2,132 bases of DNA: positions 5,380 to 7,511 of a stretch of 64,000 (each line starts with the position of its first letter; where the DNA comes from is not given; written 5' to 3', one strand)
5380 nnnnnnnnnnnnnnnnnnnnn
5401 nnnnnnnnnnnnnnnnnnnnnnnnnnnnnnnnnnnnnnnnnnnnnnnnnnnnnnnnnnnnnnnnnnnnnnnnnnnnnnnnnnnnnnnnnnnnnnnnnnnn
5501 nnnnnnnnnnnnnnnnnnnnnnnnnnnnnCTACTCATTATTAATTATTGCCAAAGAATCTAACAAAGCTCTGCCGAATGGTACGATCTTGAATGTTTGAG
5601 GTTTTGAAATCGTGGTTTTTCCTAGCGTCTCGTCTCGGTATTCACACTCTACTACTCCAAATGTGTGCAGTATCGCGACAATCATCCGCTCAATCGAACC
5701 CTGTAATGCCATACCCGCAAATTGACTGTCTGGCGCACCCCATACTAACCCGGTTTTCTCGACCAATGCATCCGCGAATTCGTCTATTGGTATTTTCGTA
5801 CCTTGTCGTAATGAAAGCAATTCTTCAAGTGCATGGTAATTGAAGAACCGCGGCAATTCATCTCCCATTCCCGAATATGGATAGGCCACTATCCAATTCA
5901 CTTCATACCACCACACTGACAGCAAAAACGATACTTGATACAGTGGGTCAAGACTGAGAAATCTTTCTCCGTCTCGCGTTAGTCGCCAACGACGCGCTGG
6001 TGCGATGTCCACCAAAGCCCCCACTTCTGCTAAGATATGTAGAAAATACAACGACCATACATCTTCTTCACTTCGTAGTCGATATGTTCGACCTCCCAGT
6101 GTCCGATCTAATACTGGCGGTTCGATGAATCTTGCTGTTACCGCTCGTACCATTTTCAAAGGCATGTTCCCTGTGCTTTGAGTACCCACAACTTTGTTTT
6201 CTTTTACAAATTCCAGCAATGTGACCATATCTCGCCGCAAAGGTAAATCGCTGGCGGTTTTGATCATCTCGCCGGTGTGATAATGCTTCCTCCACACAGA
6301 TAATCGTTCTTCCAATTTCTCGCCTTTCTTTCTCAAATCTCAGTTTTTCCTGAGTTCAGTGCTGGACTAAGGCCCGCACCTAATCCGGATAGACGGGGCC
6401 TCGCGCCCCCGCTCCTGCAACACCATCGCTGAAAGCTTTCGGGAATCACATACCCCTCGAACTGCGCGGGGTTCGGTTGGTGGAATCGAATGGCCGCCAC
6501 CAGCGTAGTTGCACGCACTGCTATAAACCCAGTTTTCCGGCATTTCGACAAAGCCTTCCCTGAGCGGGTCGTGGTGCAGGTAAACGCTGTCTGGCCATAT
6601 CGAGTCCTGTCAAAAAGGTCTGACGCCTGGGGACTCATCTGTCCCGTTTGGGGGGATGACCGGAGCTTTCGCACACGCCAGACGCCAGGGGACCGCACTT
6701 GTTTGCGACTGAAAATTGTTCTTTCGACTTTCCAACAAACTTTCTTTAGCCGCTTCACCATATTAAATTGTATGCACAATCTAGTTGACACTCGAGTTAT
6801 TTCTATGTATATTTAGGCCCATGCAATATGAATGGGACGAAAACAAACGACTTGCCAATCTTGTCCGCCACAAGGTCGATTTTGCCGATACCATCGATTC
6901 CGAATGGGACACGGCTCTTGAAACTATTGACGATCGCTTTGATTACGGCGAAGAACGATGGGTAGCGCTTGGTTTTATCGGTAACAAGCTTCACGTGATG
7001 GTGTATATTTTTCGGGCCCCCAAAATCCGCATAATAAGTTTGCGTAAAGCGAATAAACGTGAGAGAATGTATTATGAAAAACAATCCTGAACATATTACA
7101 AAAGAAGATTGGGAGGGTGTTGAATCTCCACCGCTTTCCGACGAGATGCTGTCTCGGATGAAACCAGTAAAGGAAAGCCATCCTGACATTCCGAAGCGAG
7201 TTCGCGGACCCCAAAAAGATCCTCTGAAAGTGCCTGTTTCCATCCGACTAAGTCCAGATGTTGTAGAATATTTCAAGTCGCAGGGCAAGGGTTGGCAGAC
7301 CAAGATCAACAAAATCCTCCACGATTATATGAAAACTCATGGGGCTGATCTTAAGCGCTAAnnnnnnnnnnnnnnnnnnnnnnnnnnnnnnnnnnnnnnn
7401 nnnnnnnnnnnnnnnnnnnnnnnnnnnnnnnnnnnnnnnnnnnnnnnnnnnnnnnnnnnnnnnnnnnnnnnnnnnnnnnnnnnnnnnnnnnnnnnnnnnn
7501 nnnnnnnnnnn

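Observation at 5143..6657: A 196-bp near-identical direct repeat pair brackets an orphan 268-aa gene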

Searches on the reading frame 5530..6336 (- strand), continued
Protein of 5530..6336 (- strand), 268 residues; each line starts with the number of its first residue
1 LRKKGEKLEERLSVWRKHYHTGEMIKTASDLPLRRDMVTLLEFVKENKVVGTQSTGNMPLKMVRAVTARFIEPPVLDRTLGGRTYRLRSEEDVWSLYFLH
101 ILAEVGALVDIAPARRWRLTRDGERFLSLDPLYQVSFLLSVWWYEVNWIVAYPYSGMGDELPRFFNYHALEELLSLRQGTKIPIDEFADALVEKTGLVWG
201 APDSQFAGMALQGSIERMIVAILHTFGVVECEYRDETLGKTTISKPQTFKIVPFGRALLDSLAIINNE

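Call 81: find_related_loci(query=A2, collection=viral_contigs, flank=5000)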
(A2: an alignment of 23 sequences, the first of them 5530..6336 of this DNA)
Query A2 (268 aa) in viral_contigs; peptide patterns used: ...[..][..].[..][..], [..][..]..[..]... (x = any residue, [..] = any of these).
34 stretches matched a pattern, but none encodes a relative of the query by tblastn (E <= 1e-3).

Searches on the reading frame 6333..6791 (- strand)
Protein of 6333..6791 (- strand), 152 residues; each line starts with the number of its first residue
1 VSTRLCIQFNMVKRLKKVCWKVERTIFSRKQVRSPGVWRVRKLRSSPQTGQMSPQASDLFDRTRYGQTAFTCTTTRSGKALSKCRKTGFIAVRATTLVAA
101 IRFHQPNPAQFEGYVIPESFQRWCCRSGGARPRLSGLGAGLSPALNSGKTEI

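Call 9: search_protein_families(library=pfam, proteins=[window:6333-6791:-], max_evalue=0.1)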
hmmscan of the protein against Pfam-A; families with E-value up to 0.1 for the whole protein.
window:6333-6791:- (152 aa): 0 families

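Call 68: find_encoding_contigs(protein=window:6333-6791:-, flank=10000)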
Protein window:6333-6791:- (152 aa): no gene with exactly this product is on record in the collection.

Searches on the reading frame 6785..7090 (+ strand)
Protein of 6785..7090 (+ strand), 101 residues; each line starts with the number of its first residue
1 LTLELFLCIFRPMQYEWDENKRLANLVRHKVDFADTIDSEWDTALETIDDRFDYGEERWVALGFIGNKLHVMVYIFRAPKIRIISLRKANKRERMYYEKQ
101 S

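Call 9: search_protein_families(library=pfam, proteins=[window:6821-7090:+], max_evalue=0.1)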
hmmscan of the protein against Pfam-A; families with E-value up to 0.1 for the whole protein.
window:6821-7090:+ (89 aa): 1 family
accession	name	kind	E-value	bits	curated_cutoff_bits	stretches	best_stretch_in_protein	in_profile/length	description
PF04365.19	BrnT_toxin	-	2.2e-23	82.8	34.5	1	5-81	1-77/77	Ribonuclease toxin, BrnT, of type II toxin-antitoxin system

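Call 35: find_encoding_contigs(protein=window:6821-7090:+, flank=10000)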
Protein window:6821-7090:+ (89 aa): no gene with exactly this product is on record in the collection.

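Call 62: search_protein_families(library=padloc, proteins=[window:6821-7090:+], max_evalue=0.1)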
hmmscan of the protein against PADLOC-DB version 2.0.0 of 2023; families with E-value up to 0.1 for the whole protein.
window:6821-7090:+ (89 aa): 0 families

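Call 67: find_encoding_contigs(protein=window:6785-7090:+, flank=10000)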
Protein window:6785-7090:+ (101 aa): no gene with exactly this product is on record in the collection.

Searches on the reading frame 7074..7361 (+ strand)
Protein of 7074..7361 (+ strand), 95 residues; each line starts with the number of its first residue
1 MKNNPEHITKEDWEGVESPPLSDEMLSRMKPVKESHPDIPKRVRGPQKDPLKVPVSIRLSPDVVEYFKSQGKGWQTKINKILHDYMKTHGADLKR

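Call 9: search_protein_families(library=pfam, proteins=[window:7074-7361:+], max_evalue=0.1)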
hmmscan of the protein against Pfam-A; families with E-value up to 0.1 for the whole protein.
window:7074-7361:+ (95 aa): 1 family
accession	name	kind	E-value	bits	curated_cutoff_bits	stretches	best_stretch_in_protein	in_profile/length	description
PF14384.12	BrnA_antitoxin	-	1.8e-21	76.7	26.1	1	18-86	2-68/68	BrnA antitoxin of type II toxin-antitoxin system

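Call 62: search_protein_families(library=padloc, proteins=[window:7074-7361:+], max_evalue=0.1)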
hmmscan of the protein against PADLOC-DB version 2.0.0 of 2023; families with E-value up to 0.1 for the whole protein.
window:7074-7361:+ (95 aa): 0 families

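Call 66: find_encoding_contigs(protein=window:7074-7361:+, flank=10000)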
Protein window:7074-7361:+ (95 aa): no gene with exactly this product is on record in the collection.
